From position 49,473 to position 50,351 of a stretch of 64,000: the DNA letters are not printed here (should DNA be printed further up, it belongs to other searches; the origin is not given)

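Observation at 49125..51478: Tightly coupled four-gene operon of unknown function built around a paralogous beta-rich (DUF2589-like) protein pair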

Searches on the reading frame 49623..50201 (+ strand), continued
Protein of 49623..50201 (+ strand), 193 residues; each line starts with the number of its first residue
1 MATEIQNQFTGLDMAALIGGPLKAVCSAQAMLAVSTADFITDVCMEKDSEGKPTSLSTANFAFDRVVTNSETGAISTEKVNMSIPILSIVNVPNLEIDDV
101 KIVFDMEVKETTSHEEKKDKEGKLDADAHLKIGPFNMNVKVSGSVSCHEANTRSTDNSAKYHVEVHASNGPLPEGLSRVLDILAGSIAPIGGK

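Call 40: search_protein_families(library=pfam, alignment_id=A2, max_evalue=0.0001)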
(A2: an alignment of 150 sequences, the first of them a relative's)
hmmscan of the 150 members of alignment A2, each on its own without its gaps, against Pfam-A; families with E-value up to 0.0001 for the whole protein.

A. member 1, L015:3481-4089:- (203 aa): 1 family
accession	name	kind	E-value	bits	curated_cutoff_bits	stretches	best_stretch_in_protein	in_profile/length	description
PF00196.25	GerE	-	7.5e-10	38.7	23.5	1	147-199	4-56/57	Bacterial regulatory proteins, luxR family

B. families by the number of members that match (of 150 scanned): 52 families (the first 25 are shown)
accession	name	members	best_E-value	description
PF05838.17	Glyco_hydro_108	9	2.2e-28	Glycosyl hydrolase 108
PF09374.15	PG_binding_3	9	6.6e-16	Predicted Peptidoglycan domain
PF20551.3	DUF6765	7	8.7e-40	Family of unknown function (DUF6765)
PF14015.11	DUF4231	7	4.5e-11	Protein of unknown function (DUF4231)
PF01510.30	Amidase_2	4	8.7e-24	N-acetylmuramoyl-L-alanine amidase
PF01464.25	SLT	4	1.2e-21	Transglycosylase SLT domain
PF00497.25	SBP_bac_3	4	1.4e-16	Bacterial extracellular solute-binding proteins, family 3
PF00589.27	Phage_integrase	3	7.8e-41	Phage integrase family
PF00959.24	Phage_lysozyme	3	1.6e-38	Phage lysozyme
PF08765.17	Mor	3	4.5e-09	Mor transcription activator family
PF01844.29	HNH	3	3.5e-08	HNH endonuclease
PF21277.2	T6SS_VgrG3-like_C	2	4.7e-34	Type VI secretion system spike protein VgrG3-like, C-terminal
PF01740.26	STAS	2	1.9e-17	STAS domain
PF01381.28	HTH_3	2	5.4e-16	Helix-turn-helix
PF13466.11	STAS_2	2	1.6e-15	STAS domain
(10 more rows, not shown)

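Call 58: search_solved_structures(query=A1, max_evalue=10)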
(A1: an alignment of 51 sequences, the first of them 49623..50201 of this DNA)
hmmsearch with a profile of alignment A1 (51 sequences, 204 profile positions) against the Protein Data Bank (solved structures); distinct sequences matched with E-value up to 10: 0.

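Call 68: search_protein_families(library=pfam, alignment_id=A5, max_evalue=0.0001)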
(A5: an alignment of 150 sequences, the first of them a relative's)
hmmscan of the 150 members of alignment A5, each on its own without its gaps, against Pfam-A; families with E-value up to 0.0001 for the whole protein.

A. member 1, L081:10911-11381:+ (157 aa): 0 families

B. families by the number of members that match (of 150 scanned): 106 families (the first 25 are shown)
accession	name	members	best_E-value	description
PF00589.27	Phage_integrase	7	1.5e-36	Phage integrase family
PF00072.30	Response_reg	7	1.1e-31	Response regulator receiver domain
PF01510.30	Amidase_2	5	9.8e-27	N-acetylmuramoyl-L-alanine amidase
PF13495.12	Phage_int_SAM_4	5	6.6e-07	Phage integrase, N-terminal SAM-like domain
PF05257.22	CHAP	4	6.8e-11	CHAP domain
PF12002.13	MgsA_C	3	1.6e-66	MgsA AAA+ ATPase C terminal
PF16193.11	AAA_assoc_2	3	3.9e-27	AAA C-terminal domain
PF00004.35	AAA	3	9.2e-18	ATPase family associated with various cellular activities (AAA)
PF00196.25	GerE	3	4.5e-17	Bacterial regulatory proteins, luxR family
PF05496.18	RuvB_N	3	8.8e-16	Holliday junction DNA helicase RuvB P-loop domain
PF08281.18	Sigma70_r4_2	3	2.5e-07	Sigma-70, region 4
PF07728.20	AAA_5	3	4e-07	AAA domain (dynein-related subfamily)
PF00122.25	E1-E2_ATPase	2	6.7e-58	E1-E2 ATPase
PF07228.17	SpoIIE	2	2.9e-49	Stage II sporulation protein E (SpoIIE)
PF00702.32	Hydrolase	2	1.1e-36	haloacid dehalogenase-like hydrolase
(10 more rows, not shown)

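Call 73: search_dna_similar(query=window:49623-50201:+, collection=plasmids, mode=protein, max_evalue=0.00001, max_rows=40)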
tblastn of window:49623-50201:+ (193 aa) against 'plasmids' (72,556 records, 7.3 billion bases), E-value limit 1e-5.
Records with a match: 7; places in all: 8; records where one place covers at least 80% of the query: 6.
Best place of each record, by identity: <60% 7.
By first word of the organism name: Vibrio 3; Deltaproteobacteria 1; Burkholderia 1; Fulvitalea 1; Francisella 1.
By predicted mobility (MOB-suite, as given by PLSDB): non-mobilizable 7.
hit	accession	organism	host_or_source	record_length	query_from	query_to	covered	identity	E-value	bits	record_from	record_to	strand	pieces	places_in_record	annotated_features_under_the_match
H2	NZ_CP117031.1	Vibrio tubiashii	Babylonia areolata,bacterial pure ...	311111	1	189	98%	52.6%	4e-54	191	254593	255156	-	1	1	none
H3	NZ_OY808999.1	Vibrio sp. 16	-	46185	4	189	96%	48.9%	1e-39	149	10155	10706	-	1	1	none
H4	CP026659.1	Deltaproteobacteria bacterium Smac51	cockroach,pure culture,hindgut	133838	7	190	95%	45.7%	1e-43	161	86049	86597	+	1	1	hypothetical protein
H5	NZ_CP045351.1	Vibrio aquimaris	pure culture,Non-filtered water from ...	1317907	5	190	96%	44.4%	8e-36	139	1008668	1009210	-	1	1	none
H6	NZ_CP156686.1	Burkholderia stagnalis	Bacterial cells,soils collected in ...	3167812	12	183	89%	33.1%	8e-17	84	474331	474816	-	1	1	none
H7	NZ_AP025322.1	Fulvitalea axinellae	-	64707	2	187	96%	29.6%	3e-10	66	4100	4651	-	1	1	DUF2589 domain-containing protein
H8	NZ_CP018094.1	Francisella hispaniensis FSC454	-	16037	70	190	63%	33.1%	2e-12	72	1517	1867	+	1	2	DUF2589 domain-containing protein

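Call 75: get_annotated_region(hit=H3, flank=7000)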
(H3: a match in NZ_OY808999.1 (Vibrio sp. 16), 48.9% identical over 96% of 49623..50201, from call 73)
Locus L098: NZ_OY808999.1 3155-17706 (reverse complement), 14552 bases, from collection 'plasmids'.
description: Vibrio sp. 16 isolate VDT1 plasmid pVDT1, complete sequence
organism: Vibrio sp. 16 (NCBI taxid 391586)
taxonomy: Bacteria; Pseudomonadota; Gammaproteobacteria; Vibrionales; Vibrionaceae; Vibrio; Vibrio sp. 16
host: -; source: -; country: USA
typing (MOB-suite, as given by PLSDB): non-mobilizable
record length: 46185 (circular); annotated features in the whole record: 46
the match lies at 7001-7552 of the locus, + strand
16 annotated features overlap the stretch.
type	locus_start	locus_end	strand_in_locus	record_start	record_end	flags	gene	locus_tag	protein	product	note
CDS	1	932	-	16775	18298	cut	-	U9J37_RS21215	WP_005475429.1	TcdA/TcdB catalytic glycosyltransferase domain-containing protein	-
CDS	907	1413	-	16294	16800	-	-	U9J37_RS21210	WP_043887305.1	hypothetical protein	-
CDS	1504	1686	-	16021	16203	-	-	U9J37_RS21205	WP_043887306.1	hypothetical protein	-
CDS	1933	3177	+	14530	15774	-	-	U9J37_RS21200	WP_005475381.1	HlyD family efflux transporter periplasmic adaptor subunit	-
CDS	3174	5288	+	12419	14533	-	-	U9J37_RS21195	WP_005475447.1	peptidase domain-containing ABC transporter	-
CDS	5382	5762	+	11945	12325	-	-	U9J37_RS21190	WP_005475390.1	hypothetical protein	-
CDS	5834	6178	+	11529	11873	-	-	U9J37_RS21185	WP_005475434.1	hypothetical protein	-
CDS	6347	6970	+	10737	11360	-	-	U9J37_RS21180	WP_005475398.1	DUF2589 domain-containing protein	-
CDS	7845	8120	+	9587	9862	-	-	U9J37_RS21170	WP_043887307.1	hypothetical protein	-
CDS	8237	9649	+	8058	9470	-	-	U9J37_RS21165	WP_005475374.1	transporter substrate-binding domain-containing protein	-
CDS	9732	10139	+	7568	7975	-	-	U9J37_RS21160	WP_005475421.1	DUF805 domain-containing protein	-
CDS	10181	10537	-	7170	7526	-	-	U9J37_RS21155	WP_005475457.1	hypothetical protein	-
CDS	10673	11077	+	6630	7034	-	-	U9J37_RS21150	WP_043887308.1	hypothetical protein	-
CDS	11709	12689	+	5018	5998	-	-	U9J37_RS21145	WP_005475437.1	type IV toxin-antitoxin system AbiEi family antitoxin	-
CDS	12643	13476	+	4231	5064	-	-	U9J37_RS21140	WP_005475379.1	nucleotidyl transferase AbiEii/AbiGii toxin family protein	-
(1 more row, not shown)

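Call 76: get_annotated_region(hit=H8, flank=6000)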
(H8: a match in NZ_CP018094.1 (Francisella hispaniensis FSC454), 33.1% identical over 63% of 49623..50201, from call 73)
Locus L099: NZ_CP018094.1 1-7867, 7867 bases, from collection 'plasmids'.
description: Francisella hispaniensis FSC454 strain CCUG 58020 plasmid pFSC454, complete sequence
organism: Francisella hispaniensis FSC454 (NCBI taxid 1088883)
taxonomy: Bacteria; Pseudomonadota; Gammaproteobacteria; Thiotrichales; Francisellaceae; Francisella; Francisella hispaniensis; Francisella hispaniensis FSC454
host: -; source: -; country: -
typing (MOB-suite, as given by PLSDB): non-mobilizable
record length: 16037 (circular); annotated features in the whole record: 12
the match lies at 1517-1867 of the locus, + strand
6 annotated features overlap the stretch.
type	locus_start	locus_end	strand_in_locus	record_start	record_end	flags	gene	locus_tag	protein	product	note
CDS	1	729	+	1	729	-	-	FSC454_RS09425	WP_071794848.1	response regulator transcription factor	GO:0000160 - phosphorelay signal transduction system [Evidence IEA]; GO:0006355 - regulation of DNA-templated ...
CDS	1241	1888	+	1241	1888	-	-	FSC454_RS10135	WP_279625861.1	DUF2589 domain-containing protein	-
CDS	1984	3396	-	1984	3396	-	-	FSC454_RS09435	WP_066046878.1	replication initiation protein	GO:0006270 - DNA replication initiation [Evidence IEA]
CDS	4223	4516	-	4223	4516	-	nadS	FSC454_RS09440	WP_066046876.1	NadS family protein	-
CDS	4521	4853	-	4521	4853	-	-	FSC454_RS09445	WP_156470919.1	type II toxin-antitoxin system RelE/ParE family toxin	-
CDS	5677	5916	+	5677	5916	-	-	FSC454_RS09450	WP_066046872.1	hypothetical protein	-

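Call 82: find_related_loci(query=A1, collection=viral_contigs, flank=10000)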
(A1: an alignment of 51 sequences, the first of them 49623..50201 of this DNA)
Query A1 (193 aa) in viral_contigs; peptide patterns used: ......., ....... (x = any residue, [..] = any of these).
61 stretches matched a pattern; 44 encode a relative of the query (tblastn E <= 1e-3); 44 distinct loci.
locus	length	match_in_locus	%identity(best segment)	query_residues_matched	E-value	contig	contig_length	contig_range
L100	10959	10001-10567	50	5-189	5e-56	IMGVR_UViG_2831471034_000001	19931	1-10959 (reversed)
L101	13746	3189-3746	40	5-190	1e-33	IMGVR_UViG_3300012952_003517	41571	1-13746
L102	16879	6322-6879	39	5-190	6e-33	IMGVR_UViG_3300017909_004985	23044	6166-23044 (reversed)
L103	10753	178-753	38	5-193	5e-33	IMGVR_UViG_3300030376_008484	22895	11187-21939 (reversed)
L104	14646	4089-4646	39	5-190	6e-33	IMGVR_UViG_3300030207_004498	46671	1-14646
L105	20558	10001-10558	38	5-190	9e-33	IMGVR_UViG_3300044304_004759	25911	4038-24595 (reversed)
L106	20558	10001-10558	38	5-190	2e-32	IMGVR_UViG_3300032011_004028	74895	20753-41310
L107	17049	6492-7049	38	5-190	2e-32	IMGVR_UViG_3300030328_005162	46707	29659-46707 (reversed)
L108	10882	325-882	38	5-190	2e-32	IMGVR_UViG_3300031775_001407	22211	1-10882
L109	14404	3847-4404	38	5-190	5e-32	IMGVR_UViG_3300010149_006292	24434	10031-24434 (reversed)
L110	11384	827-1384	38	5-190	5e-32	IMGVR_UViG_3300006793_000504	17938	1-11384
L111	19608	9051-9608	38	5-190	5e-32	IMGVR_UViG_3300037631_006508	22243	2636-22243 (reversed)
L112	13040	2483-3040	38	5-190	5e-32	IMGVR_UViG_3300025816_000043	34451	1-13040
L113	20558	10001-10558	37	5-190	9e-32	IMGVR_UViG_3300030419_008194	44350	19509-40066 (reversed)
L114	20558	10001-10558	37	5-190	9e-32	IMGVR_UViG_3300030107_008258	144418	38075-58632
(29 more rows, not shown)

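Call 89: search_protein_families(library=phrogs, alignment_id=A7, max_evalue=0.0001)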
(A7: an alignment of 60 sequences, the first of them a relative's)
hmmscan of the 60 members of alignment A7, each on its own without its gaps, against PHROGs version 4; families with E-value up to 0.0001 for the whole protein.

A. member 1, L106:7794-8567:+ (258 aa): 1 family
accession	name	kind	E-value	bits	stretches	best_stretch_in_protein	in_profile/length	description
phrog_1574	-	unknown function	1.7e-33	117.4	1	5-243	11-234/240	-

B. families by the number of members that match (of 60 scanned): 60 families (the first 25 are shown)
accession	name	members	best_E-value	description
phrog_5668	-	3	8.1e-12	tail fiber protein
phrog_1330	-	3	1.3e-06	tail protein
phrog_84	-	2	1.2e-242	ribonucleoside-diphosphate reductase large subunit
phrog_367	-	2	8.3e-143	ribonucleotide reductase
phrog_3844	-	2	3.1e-90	NrdA-like aerobic NDP reductase large subunit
phrog_4636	-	2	3.4e-30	tail spike protein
phrog_1980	-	2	2.1e-17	tail fiber protein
phrog_220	-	2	5.4e-08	minor head protein and DNA pilot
phrog_1699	-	2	8.6e-08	long tail fiber protein distal subunit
phrog_8215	-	2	9.1e-08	baseplate wedge initiator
phrog_18186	-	2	5.8e-07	baseplate wedge subunit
phrog_19966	-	2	1.1e-06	long tail fiber protein distal subunit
phrog_10316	-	2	1.2e-06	tail fiber protein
phrog_274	-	2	1.6e-06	DNA endonuclease V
phrog_11011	-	2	2.3e-06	long tail fiber protein distal subunit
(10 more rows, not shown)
